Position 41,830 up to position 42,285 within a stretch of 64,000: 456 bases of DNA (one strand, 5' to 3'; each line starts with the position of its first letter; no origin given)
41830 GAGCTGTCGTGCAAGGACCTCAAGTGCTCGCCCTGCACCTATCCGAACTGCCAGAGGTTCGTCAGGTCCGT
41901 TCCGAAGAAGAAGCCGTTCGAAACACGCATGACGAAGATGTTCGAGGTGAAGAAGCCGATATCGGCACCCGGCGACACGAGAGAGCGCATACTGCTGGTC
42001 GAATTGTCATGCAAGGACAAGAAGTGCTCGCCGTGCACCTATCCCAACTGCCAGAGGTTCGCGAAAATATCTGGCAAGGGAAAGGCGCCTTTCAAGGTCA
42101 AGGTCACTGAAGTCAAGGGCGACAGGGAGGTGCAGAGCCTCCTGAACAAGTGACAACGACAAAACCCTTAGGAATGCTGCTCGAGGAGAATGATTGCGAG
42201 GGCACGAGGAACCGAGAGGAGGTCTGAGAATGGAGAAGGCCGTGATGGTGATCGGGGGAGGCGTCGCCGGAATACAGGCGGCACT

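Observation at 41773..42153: Unrecognised small protein with a tandemly duplicated four-cysteine motif inside the hdr operon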

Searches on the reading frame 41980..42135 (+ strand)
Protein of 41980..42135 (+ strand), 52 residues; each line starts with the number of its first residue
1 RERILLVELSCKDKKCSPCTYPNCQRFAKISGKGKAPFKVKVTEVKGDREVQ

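Call 30: search_solved_structures(query=A3, max_evalue=10, show_alignments=5)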
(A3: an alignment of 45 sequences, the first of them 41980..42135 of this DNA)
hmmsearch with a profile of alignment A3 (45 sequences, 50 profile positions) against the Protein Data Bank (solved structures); distinct sequences matched with E-value up to 10: 2.
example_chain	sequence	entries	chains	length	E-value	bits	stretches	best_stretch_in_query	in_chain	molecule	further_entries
6pv0_A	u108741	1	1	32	0.72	13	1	18-39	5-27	Transcription factor Sp1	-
1u86_A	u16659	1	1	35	0.83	12.8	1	18-30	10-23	Kruppel-like factor 3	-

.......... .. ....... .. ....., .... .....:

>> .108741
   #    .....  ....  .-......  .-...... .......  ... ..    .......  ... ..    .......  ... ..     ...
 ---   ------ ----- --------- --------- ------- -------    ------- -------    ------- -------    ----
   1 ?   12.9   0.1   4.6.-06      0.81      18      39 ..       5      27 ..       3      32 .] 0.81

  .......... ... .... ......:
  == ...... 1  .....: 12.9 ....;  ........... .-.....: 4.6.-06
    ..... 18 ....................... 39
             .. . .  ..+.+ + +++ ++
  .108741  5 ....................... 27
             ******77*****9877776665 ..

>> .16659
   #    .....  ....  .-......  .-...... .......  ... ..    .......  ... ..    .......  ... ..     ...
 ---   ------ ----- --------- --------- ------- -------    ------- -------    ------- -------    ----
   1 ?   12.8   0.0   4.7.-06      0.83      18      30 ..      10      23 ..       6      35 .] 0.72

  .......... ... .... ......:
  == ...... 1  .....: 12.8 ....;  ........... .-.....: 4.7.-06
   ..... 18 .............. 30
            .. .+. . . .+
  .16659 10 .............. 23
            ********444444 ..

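Call 62: find_homologous_proteins(query=A3, max_evalue=0.1)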
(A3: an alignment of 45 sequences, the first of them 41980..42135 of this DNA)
Query A3 (45 sequences) (52 aa, profile of the alignment): 115 proteins with E <= 0.1 among 131 candidates.
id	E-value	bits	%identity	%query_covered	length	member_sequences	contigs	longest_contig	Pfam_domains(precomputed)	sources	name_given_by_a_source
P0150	2.7e-21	93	51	83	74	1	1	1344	-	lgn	-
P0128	1.7e-19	87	60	83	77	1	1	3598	-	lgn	-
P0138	2.3e-19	87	58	46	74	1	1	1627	-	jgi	-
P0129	3.4e-19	86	51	83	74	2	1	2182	-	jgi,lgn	jgi:hypothetical protein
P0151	4.4e-19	86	76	98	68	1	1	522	-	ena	-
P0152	1.0e-18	85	77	98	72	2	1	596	-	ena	-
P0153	2.2e-18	84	48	88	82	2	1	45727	-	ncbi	ncbi:MAG: hypothetical protein ACUVV6_01525 [Thermoplasmatota archaeon]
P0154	2.3e-18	84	50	88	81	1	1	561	-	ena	-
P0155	2.3e-18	84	75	98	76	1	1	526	-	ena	-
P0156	3.2e-18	83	75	98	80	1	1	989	-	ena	-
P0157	5.2e-18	82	71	100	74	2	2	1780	-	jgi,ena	-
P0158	5.8e-18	82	72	98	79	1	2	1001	-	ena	-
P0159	6.9e-18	82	70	98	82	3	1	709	-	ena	-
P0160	9.0e-18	82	82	94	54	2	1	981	-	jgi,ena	jgi:hypothetical protein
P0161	1.2e-17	81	50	88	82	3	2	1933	-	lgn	-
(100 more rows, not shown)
